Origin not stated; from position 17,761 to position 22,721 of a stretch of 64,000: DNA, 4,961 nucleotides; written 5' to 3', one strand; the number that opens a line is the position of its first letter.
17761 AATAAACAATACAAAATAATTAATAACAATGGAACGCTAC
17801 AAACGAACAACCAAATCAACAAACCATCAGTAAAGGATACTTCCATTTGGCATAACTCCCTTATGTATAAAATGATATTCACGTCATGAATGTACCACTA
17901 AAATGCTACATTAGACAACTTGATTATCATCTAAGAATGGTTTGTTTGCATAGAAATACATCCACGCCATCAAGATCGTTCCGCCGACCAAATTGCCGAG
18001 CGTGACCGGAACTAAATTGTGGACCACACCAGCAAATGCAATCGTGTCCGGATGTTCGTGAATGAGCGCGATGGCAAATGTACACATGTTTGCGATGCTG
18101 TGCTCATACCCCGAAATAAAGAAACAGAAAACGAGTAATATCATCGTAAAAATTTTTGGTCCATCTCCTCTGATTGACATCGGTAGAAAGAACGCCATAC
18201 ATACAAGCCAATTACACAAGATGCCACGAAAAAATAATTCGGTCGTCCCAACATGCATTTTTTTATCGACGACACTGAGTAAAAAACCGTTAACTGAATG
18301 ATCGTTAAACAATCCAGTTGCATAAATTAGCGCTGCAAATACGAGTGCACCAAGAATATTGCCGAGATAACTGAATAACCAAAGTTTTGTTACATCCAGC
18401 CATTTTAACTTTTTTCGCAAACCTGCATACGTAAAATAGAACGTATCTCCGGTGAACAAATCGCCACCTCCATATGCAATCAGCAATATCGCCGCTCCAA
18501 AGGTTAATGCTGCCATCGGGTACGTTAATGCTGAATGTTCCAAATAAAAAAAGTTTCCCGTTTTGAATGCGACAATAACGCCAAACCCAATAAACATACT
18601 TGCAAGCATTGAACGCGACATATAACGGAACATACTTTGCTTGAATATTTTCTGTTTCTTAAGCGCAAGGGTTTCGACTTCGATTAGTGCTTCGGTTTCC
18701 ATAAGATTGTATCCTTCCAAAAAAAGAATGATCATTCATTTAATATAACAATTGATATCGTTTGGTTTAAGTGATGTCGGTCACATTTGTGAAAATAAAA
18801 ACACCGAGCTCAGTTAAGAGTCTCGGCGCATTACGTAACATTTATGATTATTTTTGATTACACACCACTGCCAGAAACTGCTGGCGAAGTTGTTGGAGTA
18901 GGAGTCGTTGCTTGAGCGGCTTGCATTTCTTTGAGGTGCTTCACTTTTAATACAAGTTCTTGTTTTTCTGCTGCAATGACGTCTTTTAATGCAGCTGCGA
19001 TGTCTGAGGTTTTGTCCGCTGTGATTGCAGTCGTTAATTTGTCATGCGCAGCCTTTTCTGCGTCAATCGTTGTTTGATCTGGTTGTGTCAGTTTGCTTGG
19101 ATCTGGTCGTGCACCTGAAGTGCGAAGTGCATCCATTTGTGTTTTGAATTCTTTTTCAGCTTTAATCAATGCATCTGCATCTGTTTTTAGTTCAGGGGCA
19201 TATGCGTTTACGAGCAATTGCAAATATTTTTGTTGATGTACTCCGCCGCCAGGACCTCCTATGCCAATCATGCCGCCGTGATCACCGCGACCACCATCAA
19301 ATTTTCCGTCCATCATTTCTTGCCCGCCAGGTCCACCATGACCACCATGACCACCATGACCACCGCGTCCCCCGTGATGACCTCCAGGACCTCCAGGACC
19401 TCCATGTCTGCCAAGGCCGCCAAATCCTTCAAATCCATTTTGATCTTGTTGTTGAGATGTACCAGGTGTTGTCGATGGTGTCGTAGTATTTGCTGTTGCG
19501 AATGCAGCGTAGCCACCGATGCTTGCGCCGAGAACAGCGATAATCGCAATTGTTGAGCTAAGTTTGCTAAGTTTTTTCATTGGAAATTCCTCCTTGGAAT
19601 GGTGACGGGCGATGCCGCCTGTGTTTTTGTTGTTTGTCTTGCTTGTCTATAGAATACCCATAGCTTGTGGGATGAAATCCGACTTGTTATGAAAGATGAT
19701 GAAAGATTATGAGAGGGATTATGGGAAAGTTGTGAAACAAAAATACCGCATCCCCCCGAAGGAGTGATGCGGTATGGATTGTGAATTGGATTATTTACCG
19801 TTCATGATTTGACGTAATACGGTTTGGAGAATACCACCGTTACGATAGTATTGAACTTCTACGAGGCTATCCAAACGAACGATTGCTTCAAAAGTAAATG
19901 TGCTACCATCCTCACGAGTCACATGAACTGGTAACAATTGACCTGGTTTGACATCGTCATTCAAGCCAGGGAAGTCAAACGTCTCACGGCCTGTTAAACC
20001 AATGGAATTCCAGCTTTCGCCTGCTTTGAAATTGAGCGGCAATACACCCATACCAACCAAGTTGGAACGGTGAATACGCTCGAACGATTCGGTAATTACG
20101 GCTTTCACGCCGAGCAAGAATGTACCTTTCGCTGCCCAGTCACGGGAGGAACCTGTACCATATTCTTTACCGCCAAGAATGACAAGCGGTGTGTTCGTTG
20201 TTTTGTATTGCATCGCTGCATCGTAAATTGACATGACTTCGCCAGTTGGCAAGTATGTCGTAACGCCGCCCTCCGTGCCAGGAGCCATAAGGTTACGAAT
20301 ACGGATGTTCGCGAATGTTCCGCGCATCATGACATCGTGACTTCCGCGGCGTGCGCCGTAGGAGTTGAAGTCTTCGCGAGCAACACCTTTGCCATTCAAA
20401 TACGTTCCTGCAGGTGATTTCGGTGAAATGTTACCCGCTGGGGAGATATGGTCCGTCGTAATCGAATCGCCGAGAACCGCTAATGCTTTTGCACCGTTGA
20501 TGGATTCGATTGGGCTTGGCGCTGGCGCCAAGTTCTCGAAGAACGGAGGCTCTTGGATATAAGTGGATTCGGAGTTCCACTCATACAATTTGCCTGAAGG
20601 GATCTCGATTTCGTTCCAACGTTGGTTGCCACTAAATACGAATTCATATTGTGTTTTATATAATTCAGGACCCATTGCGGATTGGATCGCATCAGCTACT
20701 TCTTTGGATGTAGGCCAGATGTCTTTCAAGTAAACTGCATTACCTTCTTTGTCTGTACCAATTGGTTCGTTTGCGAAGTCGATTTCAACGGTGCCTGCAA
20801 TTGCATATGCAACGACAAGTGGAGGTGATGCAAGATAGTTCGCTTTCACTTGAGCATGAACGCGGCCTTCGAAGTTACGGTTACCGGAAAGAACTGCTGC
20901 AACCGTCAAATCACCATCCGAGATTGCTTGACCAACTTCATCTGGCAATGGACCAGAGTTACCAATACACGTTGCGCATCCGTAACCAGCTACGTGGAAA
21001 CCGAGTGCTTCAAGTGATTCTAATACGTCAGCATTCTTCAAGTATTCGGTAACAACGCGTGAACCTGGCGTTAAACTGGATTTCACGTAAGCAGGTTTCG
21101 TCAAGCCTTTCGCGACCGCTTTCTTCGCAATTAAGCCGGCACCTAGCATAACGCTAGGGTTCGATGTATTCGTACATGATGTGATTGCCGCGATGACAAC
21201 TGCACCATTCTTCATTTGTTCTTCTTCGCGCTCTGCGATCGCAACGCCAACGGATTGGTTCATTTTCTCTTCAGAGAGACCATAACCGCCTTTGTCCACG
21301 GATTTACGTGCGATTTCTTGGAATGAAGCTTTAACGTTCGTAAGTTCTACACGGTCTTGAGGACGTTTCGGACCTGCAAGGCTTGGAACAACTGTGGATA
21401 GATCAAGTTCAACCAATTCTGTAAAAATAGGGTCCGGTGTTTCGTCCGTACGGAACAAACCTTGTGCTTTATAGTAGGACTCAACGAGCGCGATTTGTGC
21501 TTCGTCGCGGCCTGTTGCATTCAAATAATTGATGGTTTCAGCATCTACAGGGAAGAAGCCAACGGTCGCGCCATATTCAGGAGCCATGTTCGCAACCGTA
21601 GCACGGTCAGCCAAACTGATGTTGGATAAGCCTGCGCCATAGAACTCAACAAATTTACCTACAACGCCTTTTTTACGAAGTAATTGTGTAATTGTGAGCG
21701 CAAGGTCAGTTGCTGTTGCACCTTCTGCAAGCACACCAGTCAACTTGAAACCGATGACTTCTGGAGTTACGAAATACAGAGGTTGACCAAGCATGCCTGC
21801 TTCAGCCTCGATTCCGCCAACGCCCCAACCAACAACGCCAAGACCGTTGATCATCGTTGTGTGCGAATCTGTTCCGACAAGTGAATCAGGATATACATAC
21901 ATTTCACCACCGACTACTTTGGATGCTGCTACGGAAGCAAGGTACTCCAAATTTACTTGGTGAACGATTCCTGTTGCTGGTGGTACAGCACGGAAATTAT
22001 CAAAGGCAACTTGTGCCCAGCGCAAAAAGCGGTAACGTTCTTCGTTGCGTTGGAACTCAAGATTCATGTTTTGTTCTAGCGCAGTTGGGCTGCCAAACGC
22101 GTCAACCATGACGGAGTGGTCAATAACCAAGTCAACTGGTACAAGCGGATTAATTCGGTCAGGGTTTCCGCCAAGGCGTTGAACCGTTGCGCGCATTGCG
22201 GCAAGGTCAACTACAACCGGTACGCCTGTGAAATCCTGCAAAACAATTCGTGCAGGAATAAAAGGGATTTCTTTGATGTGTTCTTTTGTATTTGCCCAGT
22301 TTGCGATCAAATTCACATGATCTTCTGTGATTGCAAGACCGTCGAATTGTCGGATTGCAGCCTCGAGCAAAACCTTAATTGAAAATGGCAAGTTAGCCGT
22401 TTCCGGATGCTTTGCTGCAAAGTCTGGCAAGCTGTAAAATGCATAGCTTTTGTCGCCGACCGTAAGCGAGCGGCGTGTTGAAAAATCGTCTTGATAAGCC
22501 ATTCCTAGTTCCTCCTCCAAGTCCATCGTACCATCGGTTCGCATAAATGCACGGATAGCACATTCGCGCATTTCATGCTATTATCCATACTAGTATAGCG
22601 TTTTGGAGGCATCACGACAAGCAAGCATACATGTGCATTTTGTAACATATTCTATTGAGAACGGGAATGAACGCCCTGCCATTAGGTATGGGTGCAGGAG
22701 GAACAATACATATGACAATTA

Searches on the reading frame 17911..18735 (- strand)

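Call 51: search_protein_families(library=pfam, proteins=[window:17911-18735:-], max_evalue=0.00001)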
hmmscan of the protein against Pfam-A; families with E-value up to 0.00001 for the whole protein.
window:17911-18735:- (274 aa): 1 family
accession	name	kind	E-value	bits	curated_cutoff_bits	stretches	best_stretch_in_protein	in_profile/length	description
PF01226.23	Form_Nir_trans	-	1.7e-62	211.4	34.6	1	26-262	9-240/240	Formate/nitrite transporter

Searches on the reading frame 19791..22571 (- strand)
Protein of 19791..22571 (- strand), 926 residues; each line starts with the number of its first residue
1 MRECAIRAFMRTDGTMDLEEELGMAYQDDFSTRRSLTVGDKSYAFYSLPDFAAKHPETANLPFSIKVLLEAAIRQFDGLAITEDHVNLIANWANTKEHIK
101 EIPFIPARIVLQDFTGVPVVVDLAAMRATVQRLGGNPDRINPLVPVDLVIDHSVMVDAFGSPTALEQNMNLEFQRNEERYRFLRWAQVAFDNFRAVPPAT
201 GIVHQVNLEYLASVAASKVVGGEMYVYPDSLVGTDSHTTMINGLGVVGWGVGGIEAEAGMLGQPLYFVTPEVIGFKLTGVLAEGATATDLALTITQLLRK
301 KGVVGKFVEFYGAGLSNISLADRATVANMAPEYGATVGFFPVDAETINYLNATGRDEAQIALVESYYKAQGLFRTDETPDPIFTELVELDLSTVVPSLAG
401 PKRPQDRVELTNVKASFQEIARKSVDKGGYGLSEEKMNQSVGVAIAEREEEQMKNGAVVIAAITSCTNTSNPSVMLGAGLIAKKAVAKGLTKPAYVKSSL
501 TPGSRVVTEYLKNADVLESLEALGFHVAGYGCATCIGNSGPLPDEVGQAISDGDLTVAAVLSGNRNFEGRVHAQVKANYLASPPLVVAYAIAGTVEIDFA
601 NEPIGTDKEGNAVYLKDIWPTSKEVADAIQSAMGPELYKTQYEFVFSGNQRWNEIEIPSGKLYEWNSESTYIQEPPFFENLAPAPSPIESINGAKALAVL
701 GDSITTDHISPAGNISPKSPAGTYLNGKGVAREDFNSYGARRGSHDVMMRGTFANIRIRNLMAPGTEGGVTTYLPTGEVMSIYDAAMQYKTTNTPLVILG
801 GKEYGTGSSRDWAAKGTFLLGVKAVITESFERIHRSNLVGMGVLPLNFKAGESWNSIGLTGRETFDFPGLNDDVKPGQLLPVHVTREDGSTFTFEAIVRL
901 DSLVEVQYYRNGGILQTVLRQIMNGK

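Call 51: search_protein_families(library=pfam, proteins=[window:19791-22571:-], max_evalue=0.00001)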
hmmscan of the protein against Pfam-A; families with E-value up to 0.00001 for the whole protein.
window:19791-22571:- (926 aa): 2 families
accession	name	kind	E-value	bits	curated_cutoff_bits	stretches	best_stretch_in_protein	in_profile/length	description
PF00330.25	Aconitase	-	1.7e-165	551.9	28.7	1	97-593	10-463/463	Aconitase family (aconitate hydratase)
PF00694.25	Aconitase_C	-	7.2e-45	153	22.8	1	723-850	3-130/131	Aconitase C-terminal domain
